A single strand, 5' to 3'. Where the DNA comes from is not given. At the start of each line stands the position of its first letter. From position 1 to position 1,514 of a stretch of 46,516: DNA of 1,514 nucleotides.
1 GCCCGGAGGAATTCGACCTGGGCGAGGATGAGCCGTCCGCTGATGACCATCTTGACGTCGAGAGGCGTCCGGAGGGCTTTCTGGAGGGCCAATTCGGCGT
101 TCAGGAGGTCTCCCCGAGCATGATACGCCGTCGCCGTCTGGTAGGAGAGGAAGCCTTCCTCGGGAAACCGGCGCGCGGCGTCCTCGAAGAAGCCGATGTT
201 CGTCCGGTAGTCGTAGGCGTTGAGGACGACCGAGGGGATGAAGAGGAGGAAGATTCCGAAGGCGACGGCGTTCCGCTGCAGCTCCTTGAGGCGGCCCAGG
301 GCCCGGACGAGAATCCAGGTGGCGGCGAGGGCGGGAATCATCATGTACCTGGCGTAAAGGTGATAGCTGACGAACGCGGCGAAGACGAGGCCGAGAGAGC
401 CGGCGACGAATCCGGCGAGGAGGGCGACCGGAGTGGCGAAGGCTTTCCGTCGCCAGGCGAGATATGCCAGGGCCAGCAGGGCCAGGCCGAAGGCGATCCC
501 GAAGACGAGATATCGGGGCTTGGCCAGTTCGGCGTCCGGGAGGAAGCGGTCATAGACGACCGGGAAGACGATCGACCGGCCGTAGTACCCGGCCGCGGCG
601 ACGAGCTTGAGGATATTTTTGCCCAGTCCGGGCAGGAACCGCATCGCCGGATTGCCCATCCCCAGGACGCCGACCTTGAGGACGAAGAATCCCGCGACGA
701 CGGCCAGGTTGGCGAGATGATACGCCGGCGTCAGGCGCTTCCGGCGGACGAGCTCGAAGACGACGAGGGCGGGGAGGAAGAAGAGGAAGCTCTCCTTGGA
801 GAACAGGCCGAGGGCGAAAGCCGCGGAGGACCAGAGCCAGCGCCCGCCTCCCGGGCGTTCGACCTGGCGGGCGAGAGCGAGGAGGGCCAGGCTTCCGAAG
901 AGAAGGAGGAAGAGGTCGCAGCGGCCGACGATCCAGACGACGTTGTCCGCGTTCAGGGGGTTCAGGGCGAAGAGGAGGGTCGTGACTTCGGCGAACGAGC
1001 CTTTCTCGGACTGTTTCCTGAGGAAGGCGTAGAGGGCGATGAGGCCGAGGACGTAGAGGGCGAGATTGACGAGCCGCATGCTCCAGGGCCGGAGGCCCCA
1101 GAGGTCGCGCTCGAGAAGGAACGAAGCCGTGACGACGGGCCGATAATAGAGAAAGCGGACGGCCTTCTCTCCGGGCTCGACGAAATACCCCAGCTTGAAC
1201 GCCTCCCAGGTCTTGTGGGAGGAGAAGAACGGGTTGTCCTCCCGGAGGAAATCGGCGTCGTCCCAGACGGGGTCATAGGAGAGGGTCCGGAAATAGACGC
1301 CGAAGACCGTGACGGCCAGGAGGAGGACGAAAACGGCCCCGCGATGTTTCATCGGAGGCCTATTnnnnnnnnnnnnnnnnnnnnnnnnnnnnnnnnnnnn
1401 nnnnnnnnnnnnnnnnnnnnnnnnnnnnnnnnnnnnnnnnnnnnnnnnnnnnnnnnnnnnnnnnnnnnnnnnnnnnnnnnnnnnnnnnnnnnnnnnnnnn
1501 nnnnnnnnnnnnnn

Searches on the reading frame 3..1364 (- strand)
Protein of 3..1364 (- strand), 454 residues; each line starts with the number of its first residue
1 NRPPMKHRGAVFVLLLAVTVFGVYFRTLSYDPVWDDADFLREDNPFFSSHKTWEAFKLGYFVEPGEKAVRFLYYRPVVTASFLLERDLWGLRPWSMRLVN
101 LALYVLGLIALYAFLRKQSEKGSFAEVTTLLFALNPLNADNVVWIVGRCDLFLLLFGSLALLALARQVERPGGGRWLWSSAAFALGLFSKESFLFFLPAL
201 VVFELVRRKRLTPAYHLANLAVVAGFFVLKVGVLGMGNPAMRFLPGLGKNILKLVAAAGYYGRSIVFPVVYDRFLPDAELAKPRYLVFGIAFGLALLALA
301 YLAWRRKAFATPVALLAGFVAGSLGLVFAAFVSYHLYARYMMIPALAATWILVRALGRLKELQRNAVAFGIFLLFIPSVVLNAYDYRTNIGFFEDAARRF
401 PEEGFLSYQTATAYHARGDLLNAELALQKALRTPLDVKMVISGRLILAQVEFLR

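Call 9: search_protein_families(library=pfam, proteins=[window:3-1364:-], max_evalue=0.001)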
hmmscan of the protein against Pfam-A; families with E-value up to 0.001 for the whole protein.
window:3-1364:- (454 aa): 1 family
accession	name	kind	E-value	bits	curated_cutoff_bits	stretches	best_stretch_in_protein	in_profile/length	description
PF13231.12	PMT_2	-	6.4e-11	43.2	26.1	1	89-225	17-153/160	Dolichyl-phosphate-mannose-protein mannosyltransferase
